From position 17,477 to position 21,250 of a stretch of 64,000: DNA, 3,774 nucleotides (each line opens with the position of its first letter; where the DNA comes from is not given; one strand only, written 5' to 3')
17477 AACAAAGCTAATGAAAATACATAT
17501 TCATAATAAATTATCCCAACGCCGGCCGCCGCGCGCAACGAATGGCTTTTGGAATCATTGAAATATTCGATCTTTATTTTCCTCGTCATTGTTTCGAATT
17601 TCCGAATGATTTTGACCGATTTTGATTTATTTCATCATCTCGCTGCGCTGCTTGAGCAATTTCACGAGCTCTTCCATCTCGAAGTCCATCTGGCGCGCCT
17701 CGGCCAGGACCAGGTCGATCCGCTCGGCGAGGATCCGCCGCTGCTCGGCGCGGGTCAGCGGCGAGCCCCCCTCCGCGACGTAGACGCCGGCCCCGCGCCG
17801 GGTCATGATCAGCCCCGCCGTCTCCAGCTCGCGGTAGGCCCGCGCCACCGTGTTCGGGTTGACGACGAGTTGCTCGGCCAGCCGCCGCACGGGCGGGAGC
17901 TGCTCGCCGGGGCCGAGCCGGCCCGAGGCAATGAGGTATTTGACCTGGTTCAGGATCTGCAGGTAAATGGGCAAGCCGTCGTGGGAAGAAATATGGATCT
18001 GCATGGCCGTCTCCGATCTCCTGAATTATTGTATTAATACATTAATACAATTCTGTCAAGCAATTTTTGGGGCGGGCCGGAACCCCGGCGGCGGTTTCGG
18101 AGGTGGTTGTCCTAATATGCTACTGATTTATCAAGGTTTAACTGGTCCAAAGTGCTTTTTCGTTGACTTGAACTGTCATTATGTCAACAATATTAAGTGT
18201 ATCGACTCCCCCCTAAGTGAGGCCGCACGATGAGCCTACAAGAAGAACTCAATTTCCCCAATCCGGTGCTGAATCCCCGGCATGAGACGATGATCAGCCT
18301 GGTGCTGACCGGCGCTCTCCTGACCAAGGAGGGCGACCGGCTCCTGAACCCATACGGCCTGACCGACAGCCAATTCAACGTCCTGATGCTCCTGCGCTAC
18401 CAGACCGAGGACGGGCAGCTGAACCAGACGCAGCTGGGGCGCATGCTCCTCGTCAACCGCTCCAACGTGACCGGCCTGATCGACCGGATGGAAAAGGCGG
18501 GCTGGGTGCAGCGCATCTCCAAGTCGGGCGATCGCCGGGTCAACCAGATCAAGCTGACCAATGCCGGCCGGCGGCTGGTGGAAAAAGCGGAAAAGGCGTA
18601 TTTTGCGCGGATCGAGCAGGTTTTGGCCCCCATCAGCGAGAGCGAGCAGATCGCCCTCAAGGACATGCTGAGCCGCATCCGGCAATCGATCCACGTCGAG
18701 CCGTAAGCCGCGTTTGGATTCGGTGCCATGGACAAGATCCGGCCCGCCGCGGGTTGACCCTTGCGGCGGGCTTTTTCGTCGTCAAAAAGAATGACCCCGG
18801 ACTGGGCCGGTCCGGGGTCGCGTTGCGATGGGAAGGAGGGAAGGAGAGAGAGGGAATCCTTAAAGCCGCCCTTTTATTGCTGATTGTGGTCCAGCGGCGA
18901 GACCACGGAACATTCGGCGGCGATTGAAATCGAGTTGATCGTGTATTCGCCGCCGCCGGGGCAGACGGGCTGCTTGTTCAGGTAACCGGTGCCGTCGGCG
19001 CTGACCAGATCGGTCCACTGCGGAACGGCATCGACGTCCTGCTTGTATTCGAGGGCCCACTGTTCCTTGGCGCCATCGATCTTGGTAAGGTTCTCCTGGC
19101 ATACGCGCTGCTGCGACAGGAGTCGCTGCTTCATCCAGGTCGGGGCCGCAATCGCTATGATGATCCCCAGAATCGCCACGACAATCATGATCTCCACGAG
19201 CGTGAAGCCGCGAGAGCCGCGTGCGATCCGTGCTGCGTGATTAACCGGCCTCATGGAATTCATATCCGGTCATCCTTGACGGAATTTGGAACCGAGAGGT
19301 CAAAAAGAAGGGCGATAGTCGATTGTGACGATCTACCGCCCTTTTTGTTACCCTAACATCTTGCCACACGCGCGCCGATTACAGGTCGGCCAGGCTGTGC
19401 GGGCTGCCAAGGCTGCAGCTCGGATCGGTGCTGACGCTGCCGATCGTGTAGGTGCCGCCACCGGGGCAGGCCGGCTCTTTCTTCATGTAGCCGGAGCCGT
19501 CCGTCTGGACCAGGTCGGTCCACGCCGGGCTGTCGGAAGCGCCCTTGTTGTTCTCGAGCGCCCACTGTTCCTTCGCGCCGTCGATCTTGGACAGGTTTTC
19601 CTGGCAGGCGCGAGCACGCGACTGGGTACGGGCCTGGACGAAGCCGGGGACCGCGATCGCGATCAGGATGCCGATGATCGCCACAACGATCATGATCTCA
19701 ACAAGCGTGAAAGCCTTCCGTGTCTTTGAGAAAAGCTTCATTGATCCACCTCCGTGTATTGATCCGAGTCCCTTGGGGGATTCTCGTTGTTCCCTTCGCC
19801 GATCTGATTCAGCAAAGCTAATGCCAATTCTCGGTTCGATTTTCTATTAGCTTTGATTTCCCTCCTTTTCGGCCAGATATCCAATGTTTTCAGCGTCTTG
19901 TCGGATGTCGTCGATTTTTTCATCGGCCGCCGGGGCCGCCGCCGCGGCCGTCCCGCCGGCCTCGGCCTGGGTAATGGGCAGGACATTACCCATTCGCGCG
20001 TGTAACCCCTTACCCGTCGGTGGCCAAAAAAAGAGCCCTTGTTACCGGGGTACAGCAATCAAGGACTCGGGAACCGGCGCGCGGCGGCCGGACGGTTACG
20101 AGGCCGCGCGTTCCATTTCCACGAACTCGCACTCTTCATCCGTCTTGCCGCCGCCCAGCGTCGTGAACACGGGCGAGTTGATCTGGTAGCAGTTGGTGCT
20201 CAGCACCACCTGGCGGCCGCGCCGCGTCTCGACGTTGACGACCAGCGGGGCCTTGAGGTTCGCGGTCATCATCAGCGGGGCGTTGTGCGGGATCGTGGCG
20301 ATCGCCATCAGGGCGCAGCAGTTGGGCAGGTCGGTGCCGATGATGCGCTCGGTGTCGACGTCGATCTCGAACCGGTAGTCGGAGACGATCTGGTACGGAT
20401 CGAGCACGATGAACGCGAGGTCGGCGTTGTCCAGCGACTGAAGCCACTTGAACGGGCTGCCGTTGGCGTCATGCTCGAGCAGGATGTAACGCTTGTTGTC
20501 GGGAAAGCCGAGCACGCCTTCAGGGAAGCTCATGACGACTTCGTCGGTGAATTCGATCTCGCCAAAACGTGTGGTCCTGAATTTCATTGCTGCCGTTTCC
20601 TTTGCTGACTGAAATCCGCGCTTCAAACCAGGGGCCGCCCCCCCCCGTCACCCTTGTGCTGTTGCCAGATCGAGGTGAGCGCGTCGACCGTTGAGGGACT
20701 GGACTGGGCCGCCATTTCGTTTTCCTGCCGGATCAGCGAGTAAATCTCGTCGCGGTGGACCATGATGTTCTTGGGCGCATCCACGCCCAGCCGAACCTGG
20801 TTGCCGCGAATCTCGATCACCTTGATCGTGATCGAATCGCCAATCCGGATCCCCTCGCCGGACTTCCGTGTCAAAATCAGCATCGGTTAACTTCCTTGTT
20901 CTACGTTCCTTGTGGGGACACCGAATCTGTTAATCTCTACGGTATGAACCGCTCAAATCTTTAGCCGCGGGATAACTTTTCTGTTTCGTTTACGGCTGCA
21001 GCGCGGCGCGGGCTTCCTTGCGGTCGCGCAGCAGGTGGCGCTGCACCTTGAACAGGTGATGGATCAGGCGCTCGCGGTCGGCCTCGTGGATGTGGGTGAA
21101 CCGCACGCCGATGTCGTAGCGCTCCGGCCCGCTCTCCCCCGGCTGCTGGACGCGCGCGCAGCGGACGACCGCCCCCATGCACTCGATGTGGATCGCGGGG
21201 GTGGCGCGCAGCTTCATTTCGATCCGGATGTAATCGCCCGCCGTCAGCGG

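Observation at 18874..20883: csrA-fliW module sits directly upstream of two pilin-like genes whose leaders carry CsrA-consensus sites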

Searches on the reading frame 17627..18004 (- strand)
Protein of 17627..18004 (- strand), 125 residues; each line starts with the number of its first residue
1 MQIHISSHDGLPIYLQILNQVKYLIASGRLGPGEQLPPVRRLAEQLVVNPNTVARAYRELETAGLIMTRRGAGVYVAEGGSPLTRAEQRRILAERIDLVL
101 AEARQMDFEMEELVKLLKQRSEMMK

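Call 3: search_protein_families(library=pfam, proteins=[window:17627-18004:-], max_evalue=0.01)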
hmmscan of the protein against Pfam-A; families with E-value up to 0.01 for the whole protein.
window:17627-18004:- (125 aa): 6 families
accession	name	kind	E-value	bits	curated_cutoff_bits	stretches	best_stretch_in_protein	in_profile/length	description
PF00392.27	GntR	-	1e-17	64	27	1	14-76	2-64/64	Bacterial regulatory proteins, gntR family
PF13730.12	HTH_36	-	7.8e-06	26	25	1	33-66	22-55/55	Helix-turn-helix domain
PF02082.26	Rrf2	-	0.00014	22.5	30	1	33-73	20-60/132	Iron-dependent Transcriptional regulator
PF13545.12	HTH_Crp_2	-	0.0017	18.7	27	1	40-70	26-56/70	Crp-like helix-turn-helix domain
PF01047.28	MarR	-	0.003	17.8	24.6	1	39-68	20-49/59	MarR family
PF13412.12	HTH_24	-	0.0099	15.9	21.9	0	40-66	21-47/48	Winged helix-turn-helix DNA-binding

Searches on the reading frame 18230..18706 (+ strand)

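Call 3: search_protein_families(library=pfam, proteins=[window:18230-18706:+], max_evalue=0.01)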
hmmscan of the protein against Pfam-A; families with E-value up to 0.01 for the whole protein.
window:18230-18706:+ (158 aa): 10 families
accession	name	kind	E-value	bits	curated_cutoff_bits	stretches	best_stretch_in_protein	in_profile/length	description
PF01047.28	MarR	-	1.2e-14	54.3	24.6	1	44-104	1-58/59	MarR family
PF12802.13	MarR_2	-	2.9e-13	50.2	27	1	42-103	1-60/61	MarR family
PF22381.2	Staph_reg_Sar_Rot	-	6.5e-06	26.6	27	1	39-119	7-84/85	Transcriptional regulator SarA/Rot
PF22166.2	ArnR1-like_WHD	-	0.00052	20.6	26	1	79-123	44-86/90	ArnR1-like, winged-helix domain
PF13412.12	HTH_24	-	0.00075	19.5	21.9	1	55-94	9-48/48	Winged helix-turn-helix DNA-binding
PF13463.12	HTH_27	-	0.001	19.7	22.2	1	45-113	2-68/68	Winged helix DNA-binding domain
PF12793.13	SgrR_N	-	0.0014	19.3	24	1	53-147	9-104/115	Sugar transport-related sRNA regulator N-term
PF13545.12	HTH_Crp_2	-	0.0027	18.1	27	1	62-95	21-55/70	Crp-like helix-turn-helix domain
PF24409.1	wHTH-PRTase_assc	-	0.0065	16.9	27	0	61-124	9-76/83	wHTH-PRTase associated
PF01978.25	TrmB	-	0.0066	16.7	25.6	0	42-99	4-58/68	Sugar-specific transcriptional regulator TrmB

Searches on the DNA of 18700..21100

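Call 69: search_rna_families(source=window, start=18700, end=21100, threshold=evalue, max_evalue=1)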
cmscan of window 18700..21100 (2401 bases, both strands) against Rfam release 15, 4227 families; matches with E-value up to 1: 0.
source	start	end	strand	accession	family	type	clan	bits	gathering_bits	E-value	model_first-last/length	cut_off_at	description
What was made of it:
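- Tried and rejected: Rfam finds nothing in 18700-21100, even at E <= 1 (call 69).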

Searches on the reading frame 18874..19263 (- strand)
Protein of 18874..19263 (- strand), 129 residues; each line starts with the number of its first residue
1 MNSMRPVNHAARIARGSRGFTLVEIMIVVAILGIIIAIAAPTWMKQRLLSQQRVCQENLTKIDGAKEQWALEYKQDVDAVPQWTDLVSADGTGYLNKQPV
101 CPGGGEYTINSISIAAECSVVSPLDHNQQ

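Call 3: search_protein_families(library=pfam, proteins=[window:18874-19263:-], max_evalue=0.01)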
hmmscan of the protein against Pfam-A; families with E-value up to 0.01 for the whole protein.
window:18874-19263:- (129 aa): 1 family
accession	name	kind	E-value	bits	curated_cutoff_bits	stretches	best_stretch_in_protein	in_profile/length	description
PF07963.17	N_methyl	-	1.5e-08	34.3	21.2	1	15-40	2-27/27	Prokaryotic N-terminal methylation motif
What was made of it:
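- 18874..19263 (-): Pilin A (129 aa). Prepilin with a long basic leader peptide. 57-59% identical to pilin B. N_methyl, E = 1.5e-08 (call 3).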

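Call 40: search_protein_families(library=ncbifam, proteins=[window:18874-19263:-], max_evalue=0.01)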
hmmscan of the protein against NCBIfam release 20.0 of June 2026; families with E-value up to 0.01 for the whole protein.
window:18874-19263:- (129 aa): 9 families
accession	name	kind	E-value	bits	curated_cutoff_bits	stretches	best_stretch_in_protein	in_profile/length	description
TIGR01710.1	typeII_sec_gspG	equivalog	4.5e-11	42.9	88.85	1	18-74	1-57/134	type II secretion system major pseudopilin GspG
NF041775.1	typeIV_PilA_Myxo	equivalog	7.1e-11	42.5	400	1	12-67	5-60/214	type IV pilin protein PilA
TIGR02532.1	IV_pilin_GFxxxE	domain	6.9e-08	32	16.3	1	18-40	2-24/24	prepilin-type N-terminal cleavage/methylation domain-containing protein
NF040999.1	pilin_ComGC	equivalog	8.4e-07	29.1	75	1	18-76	2-60/84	competence type IV pilus major pilin ComGC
NF007862.0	PRK10574.1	equivalog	8.8e-06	25.9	138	1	17-44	4-31/145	prepilin peptidase-dependent pilin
TIGR01708.2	typeII_sec_gspH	equivalog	2.3e-05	24.5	80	1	17-44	1-28/169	type II secretion system minor pseudopilin GspH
NF041013.1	T4P_ComGE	equivalog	7.3e-05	22.8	49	1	18-60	4-47/83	competence type IV pilus minor pilin ComGE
TIGR02596.1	TIGR02596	subfamily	8.1e-05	22.8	70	1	20-52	1-32/196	Verru_Chthon cassette protein D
NF007800.0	PRK10506.1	equivalog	0.00047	20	158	1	14-54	5-43/163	prepilin peptidase-dependent protein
